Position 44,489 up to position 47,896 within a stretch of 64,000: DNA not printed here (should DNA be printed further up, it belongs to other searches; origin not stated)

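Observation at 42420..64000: Type IVB (I-type, Dot/Icm- or IncI Tra-like) secretion/conjugation cluster with interspersed unknown genes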

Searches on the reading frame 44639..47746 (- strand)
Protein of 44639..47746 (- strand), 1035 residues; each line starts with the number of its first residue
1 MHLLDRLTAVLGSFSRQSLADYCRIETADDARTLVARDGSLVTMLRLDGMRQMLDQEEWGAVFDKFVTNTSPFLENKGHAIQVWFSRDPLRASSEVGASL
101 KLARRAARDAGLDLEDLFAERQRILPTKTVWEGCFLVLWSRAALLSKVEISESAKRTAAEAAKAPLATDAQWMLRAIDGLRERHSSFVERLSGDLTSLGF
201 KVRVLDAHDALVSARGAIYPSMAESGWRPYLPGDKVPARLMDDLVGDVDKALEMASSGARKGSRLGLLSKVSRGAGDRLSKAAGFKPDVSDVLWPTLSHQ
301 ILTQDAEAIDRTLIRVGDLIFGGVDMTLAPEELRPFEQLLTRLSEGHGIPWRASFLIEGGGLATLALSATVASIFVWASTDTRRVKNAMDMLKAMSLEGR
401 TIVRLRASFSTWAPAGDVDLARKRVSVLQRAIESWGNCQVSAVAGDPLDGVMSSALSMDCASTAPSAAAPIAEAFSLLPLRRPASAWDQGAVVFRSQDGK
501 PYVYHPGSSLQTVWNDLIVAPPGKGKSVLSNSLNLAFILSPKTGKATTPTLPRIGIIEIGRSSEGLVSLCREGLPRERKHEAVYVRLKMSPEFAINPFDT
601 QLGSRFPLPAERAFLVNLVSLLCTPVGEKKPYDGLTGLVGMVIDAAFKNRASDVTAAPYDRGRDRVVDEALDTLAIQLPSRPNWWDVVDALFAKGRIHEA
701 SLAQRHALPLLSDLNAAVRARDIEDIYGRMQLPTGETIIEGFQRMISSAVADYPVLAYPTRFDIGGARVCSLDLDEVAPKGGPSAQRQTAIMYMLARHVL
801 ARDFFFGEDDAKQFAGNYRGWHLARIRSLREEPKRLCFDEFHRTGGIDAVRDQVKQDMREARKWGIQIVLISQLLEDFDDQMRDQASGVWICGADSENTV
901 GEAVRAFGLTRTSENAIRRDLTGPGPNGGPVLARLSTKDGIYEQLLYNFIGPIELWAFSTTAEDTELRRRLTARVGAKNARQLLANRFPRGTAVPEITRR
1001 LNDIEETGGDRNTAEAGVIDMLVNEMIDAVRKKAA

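Call 5: search_protein_families(library=pfam, max_evalue=0.1, proteins=[window:44639-47746:-])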
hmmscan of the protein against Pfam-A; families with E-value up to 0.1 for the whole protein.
window:44639-47746:- (1035 aa): 1 family
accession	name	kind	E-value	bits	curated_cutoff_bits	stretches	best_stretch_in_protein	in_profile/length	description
PF19384.4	DUF5959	-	0.091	12.9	26.5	0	318-353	41-76/134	Family of unknown function (DUF5959)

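Call 9: search_dna_similar(query=window:44639-47746:-, collection=plasmids, mode=protein, max_rows=20)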
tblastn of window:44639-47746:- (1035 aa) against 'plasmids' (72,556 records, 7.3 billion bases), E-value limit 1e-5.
Records with a match: 3783; places in all: 3816; records where one place covers at least 80% of the query: 3326.
Best place of each record, by identity: <60% 3783.
By first word of the organism name: Escherichia 1377; Klebsiella 918; Salmonella 449; Enterobacter 180; Acinetobacter 129; Serratia 127; Pseudomonas 117; Shigella 110; Citrobacter 76; Vibrio 31; and 79 more.
By predicted mobility (MOB-suite, as given by PLSDB): conjugative 3222; non-mobilizable 317; mobilizable 244.
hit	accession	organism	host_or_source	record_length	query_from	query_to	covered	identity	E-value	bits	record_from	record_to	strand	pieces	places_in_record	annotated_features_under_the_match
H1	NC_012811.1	Methylorubrum extorquens AM1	-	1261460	7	1026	99%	44.1%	0e+0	721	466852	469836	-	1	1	none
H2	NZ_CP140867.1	Rhizobium leguminosarum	Trifolium pratense,whole organism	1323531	3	1026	99%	42.9%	0e+0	746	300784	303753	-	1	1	record has no annotation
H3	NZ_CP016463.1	Bosea sp. RAC05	Microbial isolate,Algal phycosphere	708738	1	1028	99%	42.6%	0e+0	723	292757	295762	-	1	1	hypothetical protein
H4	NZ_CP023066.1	Sinorhizobium sp. CCBAU 05631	G.max,nodule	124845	3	1027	99%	41.9%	2e-139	710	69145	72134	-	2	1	hypothetical protein (x2)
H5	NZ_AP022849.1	Bosea sp. ANAM02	Callyspongia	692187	1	1026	99%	41.5%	0e+0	694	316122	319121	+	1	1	ATP-binding protein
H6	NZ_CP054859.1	Martelella sp. NC18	single cell,mine sediment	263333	4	1027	99%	41.2%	0e+0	709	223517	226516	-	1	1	hypothetical protein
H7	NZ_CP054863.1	Martelella sp. NC20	single cell,Soudan mine sediment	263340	4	1027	99%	41.2%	0e+0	709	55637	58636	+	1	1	hypothetical protein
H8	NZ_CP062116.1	Aminobacter sp. SR38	bacterial pure culture,soil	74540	3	1027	99%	41.1%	0e+0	697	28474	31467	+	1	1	hypothetical protein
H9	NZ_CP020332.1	Martelella mediterranea DSM 17316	-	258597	4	1027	99%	41.1%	0e+0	707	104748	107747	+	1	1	hypothetical protein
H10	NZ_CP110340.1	Brucella sp. JSBI001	pure culture,sediment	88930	3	1027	99%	41.0%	0e+0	699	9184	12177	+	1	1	hypothetical protein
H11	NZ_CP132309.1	Shinella sumterensis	Homo sapiens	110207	3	1008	97%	40.6%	0e+0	686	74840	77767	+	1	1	hypothetical protein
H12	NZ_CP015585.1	Roseomonas gilardii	Purified bacterial strains from deep ...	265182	4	1028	99%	39.0%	0e+0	596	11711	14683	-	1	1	ATP-binding protein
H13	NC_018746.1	Pseudomonas putida ND6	-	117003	4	1033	100%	38.7%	0e+0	629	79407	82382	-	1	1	hypothetical protein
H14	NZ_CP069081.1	Pseudomonas putida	-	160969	4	1033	100%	38.7%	0e+0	629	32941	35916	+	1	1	hypothetical protein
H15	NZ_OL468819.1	Pseudomonas aeruginosa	-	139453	4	1033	100%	38.7%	0e+0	629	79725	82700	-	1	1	hypothetical protein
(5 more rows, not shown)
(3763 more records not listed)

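Call 10: search_protein_families(library=ncbifam, max_evalue=0.01, proteins=[window:44639-47746:-])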
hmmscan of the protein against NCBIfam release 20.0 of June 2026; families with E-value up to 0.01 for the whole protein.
window:44639-47746:- (1035 aa): 2 families
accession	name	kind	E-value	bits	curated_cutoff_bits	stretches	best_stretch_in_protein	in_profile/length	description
TIGR00929.1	VirB4_CagE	subfamily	5.1e-06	25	643.1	0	486-630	408-530/792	VirB4 family type IV secretion/conjugal transfer ATPase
TIGR02746.1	TraC-F-type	equivalog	3.7e-05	21.8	567.05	0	828-882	636-692/800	type IV secretion system protein TraC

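Call 11: get_annotated_region(hit=H3, flank=20000)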
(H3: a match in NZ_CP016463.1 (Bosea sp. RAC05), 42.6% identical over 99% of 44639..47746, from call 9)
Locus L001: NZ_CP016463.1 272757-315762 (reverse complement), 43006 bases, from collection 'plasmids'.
description: Bosea sp. RAC05 plasmid pBSY19_1, complete sequence
organism: Bosea sp. RAC05 (NCBI taxid 1842539)
taxonomy: Bacteria; Pseudomonadota; Alphaproteobacteria; Hyphomicrobiales; Boseaceae; Bosea; Bosea sp. RAC05
host: -; source: Microbial isolate,Algal phycosphere; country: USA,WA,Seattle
typing (MOB-suite, as given by PLSDB): non-mobilizable
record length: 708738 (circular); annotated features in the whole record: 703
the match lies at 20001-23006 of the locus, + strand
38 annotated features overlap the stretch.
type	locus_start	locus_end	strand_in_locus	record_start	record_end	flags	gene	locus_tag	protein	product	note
CDS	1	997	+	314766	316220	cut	-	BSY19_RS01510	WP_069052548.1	hypothetical protein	-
CDS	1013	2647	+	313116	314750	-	-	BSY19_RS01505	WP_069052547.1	toprim domain-containing protein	-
CDS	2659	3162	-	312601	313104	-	-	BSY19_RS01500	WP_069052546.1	hypothetical protein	-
CDS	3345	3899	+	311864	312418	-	-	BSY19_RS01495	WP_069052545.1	hypothetical protein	-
CDS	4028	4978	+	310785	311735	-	-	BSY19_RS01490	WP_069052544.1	hypothetical protein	-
CDS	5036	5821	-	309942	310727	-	-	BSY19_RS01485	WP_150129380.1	hypothetical protein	-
CDS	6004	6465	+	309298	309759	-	-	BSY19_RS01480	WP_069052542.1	hypothetical protein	-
CDS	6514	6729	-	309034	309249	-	-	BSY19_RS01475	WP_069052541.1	hypothetical protein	-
CDS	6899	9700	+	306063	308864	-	-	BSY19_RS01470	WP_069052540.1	TraM recognition domain-containing protein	-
CDS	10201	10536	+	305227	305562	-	-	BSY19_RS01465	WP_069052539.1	hypothetical protein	-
CDS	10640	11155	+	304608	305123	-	-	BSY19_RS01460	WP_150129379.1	hypothetical protein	-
CDS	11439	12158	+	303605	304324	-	-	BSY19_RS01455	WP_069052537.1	response regulator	GO:0000160 - phosphorelay signal transduction system [Evidence IEA]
CDS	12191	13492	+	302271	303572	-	-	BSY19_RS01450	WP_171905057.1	ATP-binding protein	-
CDS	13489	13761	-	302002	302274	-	-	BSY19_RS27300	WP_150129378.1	hypothetical protein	-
CDS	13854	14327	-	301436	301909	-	-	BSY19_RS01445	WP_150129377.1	hypothetical protein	-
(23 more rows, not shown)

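Call 12: get_annotated_region(hit=H13, flank=20000)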
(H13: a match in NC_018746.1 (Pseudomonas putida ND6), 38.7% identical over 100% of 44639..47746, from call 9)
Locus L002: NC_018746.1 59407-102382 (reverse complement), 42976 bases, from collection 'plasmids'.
description: Pseudomonas putida ND6 plasmid pND6-2, complete sequence
organism: Pseudomonas putida ND6 (NCBI taxid 231023)
taxonomy: Bacteria; Pseudomonadota; Gammaproteobacteria; Pseudomonadales; Pseudomonadaceae; Pseudomonas; Pseudomonas putida; Pseudomonas putida ND6
host: -; source: -; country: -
typing (MOB-suite, as given by PLSDB): non-mobilizable; replicon rep_cluster_1964; mating-pair formation MPF_I
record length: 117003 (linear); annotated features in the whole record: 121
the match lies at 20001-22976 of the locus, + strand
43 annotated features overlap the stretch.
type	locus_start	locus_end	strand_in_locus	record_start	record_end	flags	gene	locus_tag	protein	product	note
CDS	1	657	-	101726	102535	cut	-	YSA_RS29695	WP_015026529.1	type IV secretory system conjugative DNA transfer family protein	-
CDS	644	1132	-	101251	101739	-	-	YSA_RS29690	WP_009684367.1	DotD/TraH family lipoprotein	-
CDS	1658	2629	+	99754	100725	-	-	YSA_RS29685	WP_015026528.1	site-specific integrase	-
CDS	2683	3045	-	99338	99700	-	-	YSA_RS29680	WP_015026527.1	histone-like nucleoid-structuring protein, MvaT/MvaU family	GO:0071824 - protein-DNA complex organization [Evidence IEA]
CDS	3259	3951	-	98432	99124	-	-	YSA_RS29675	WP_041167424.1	hypothetical protein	-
CDS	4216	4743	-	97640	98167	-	-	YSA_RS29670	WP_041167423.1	hypothetical protein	-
CDS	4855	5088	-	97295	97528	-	-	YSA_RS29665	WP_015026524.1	hypothetical protein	-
CDS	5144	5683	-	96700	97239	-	-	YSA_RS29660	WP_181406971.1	hypothetical protein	-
CDS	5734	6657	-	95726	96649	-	-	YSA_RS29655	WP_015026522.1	hypothetical protein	-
CDS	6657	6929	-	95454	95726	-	-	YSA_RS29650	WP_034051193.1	hypothetical protein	-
CDS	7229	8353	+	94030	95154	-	-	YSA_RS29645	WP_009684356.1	AAA family ATPase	-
CDS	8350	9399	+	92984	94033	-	-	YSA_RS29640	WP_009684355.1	ParB/RepB/Spo0J family partition protein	GO:0007059 - chromosome segregation [Evidence IEA]; GO:0000910 - cytokinesis [Evidence IEA]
CDS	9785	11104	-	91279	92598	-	-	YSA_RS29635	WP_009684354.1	replication initiation protein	GO:0006270 - DNA replication initiation [Evidence IEA]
CDS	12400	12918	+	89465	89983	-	-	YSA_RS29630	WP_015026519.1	hypothetical protein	-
CDS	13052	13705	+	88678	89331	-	-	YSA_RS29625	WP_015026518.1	DotI/IcmL family type IV secretion protein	-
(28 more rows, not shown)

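Call 13: find_related_loci(query=window:44639-47746:-, collection=genome_contigs, flank=10000)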
Query window:44639-47746:- (1035 aa) in genome_contigs; peptide patterns used: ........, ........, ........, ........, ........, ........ (x = any residue, [..] = any of these).
163 stretches matched a pattern; 15 encode a relative of the query (tblastn E <= 1e-3); 15 distinct loci.
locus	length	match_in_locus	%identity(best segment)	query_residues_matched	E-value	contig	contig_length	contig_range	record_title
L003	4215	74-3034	42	4-1033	0e+0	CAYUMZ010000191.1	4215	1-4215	MAG TPA_asm: uncultured Gammaproteobacteria bacterium isolate SRP262948_co1_199 genome assembly, contig: NODE_24366_leng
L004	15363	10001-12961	43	1-1032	0e+0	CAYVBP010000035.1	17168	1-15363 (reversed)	MAG TPA_asm: uncultured Rhodospirillaceae bacterium isolate SRP192927_co3_841 genome assembly, contig: NODE_7407_length_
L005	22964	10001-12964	41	4-1034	0e+0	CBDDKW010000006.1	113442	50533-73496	MAG: Gammaproteobacteria bacterium isolate 2c2e90b9-7525-47a9-86f4-28b6ddb71168 genome assembly, contig: contig_6, whole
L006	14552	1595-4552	42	1-1032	0e+0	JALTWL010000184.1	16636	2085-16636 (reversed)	MAG: Micavibrio sp. isolate S141_maxbin2_scaf2bin.253 S141_NODE_2903_length_16636_cov_6.619117, whole genome shotgun seq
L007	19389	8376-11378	40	1-1033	0e+0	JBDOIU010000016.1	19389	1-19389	MAG: Coxiellaceae bacterium isolate ipaMAG-0156 ipaMAG-0156_c16, whole genome shotgun sequence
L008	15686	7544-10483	41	9-1028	0e+0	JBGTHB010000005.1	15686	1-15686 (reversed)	MAG: Coxiellaceae bacterium isolate JTS-RE229 k141_5228511, whole genome shotgun sequence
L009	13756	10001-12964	40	4-1033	0e+0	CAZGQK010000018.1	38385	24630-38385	MAG TPA_asm: uncultured Legionellales bacterium isolate SRP092902_co1_159 genome assembly, contig: NODE_1164_length_3838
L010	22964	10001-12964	37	7-1031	0e+0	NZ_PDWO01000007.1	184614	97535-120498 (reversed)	Pseudoxanthomonas kaohsiungensis strain DSM 17583 NODE_7_length_184614_cov_237.236, whole genome shotgun sequence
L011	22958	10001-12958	43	4-1032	0e+0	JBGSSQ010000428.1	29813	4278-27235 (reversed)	MAG: Gammaproteobacteria bacterium isolate JTS-AC386 k141_2115311, whole genome shotgun sequence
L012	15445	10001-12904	35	19-1028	0e+0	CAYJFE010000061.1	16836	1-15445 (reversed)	MAG TPA_asm: uncultured Desulfovibrionaceae bacterium isolate ERP123703_co2_150 genome assembly, contig: NODE_2232_lengt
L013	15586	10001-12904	35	19-1028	0e+0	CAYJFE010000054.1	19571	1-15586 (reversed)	MAG TPA_asm: uncultured Desulfovibrionaceae bacterium isolate ERP123703_co2_150 genome assembly, contig: NODE_1778_lengt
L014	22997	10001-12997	32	2-1027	7e-168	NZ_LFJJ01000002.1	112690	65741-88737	Candidatus Burkholderia verschuerenii strain UZHbot4 BVERctg2, whole genome shotgun sequence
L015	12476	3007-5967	43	4-1033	0e+0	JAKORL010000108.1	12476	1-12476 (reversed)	MAG: Pseudomonadota bacterium isolate all_maxbin.322 k201_1055744, whole genome shotgun sequence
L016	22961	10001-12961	49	4-1033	0e+0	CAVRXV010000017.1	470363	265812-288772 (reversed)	MAG: uncultured Gammaproteobacteria bacterium isolate MFD02248.bin.3.276 genome assembly, contig: contig_65622, whole ge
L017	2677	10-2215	35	78-838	2e-54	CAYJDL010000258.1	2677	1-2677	MAG TPA_asm: uncultured Desulfovibrionaceae bacterium isolate ERP123703_co1_130 genome assembly, contig: NODE_38377_leng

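Call 35: find_related_loci(query=window:44639-47746:-, collection=metagenome_contigs, flank=10000)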
Query window:44639-47746:- (1035 aa) in metagenome_contigs; peptide patterns used: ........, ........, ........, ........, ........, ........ (x = any residue, [..] = any of these).
199 stretches matched a pattern; 9 encode a relative of the query (tblastn E <= 1e-3); 9 distinct loci.
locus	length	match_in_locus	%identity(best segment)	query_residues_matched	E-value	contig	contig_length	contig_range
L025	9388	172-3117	45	1-1026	0e+0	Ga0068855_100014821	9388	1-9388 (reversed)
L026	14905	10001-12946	45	1-1026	0e+0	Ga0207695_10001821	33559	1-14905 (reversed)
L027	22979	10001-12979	35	1-1029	6e-176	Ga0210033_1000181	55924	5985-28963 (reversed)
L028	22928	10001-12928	34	22-1027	7e-173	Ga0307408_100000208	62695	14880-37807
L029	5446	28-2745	35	73-1027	1e-174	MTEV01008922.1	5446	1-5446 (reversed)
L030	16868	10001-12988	35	4-1027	2e-176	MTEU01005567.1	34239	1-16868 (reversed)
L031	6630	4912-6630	41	9-616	2e-142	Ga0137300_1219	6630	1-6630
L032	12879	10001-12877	35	3-963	9e-178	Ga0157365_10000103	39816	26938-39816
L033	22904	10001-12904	32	7-1008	4e-163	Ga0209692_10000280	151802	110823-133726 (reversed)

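Call 43: list_cluster_members(proteins=[window:44639-47746:-, window:26573-30376:-, window:59976-61043:-, window:57234-58100:-, window:49418-49906:-, window:56180-56950:-, window:48305-49387:-, window:50283-52073:-, window:54202-56073:-, window:43426-44160:-])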
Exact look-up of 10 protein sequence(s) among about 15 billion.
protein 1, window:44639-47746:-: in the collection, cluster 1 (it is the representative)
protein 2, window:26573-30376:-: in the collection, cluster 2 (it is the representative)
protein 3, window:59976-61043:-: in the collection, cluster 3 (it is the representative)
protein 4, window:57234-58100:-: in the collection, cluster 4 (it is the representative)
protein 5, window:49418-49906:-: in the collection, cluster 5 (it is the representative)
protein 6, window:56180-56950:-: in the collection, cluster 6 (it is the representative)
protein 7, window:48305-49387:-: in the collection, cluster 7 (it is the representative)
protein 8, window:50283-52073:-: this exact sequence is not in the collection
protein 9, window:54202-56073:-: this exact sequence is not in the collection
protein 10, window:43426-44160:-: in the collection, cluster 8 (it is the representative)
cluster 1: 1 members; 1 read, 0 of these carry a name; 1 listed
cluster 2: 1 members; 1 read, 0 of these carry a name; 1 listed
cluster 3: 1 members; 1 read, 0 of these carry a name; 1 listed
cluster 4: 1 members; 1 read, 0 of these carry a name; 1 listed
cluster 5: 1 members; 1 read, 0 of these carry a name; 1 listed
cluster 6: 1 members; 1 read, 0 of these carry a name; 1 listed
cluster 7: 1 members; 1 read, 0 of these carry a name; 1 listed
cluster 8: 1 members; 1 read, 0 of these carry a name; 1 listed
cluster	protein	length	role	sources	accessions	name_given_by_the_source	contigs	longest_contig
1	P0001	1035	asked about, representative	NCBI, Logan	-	-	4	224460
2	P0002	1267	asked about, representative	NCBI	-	-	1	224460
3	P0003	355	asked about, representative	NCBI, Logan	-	-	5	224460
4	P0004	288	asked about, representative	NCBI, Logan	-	-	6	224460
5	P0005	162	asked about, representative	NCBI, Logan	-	-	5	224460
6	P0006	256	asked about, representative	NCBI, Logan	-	-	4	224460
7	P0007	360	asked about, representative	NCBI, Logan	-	-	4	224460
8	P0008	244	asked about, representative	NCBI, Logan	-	-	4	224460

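Call 57: search_solved_structures(query=window:44639-47746:-, max_evalue=0.01)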
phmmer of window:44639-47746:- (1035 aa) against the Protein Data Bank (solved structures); distinct sequences matched with E-value up to 0.01: 0.

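Call 71: predict_structure(alignment_id=A1)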
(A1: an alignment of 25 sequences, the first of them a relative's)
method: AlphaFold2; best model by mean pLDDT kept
length: 288 residues; sequences in the alignment: 25
mean_pLDDT: 85.2   pTM: 0.83
mean pLDDT of the five models: 85.2, 84.5, 84.4, 84.1, 83.8
residues with pLDDT >= 90: 137; 70-90: 115; 50-70: 27; < 50: 9
segments of 3 or more residues with pLDDT < 50: 281-288
pLDDT, mean of each block of 10 residues (from residue 1): 83 85 84 78 67 89 92 90 90 80 92 90 58 82 92 95 96 91 88 94 90 91 92 93 91 86 87 74 42
secondary structure, 60 per line:
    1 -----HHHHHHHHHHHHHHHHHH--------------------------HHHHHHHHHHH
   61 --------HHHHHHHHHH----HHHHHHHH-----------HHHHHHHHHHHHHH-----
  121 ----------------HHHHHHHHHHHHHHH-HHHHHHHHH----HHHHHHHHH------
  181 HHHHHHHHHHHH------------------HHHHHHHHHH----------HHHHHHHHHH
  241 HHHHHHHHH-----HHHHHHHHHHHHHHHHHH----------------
elements in order: H6-23 H50-60 H69-78 H83-90 H102-115 H137-151 H153-161 H166-174 H181-192 H211-220 H231-249 H255-272
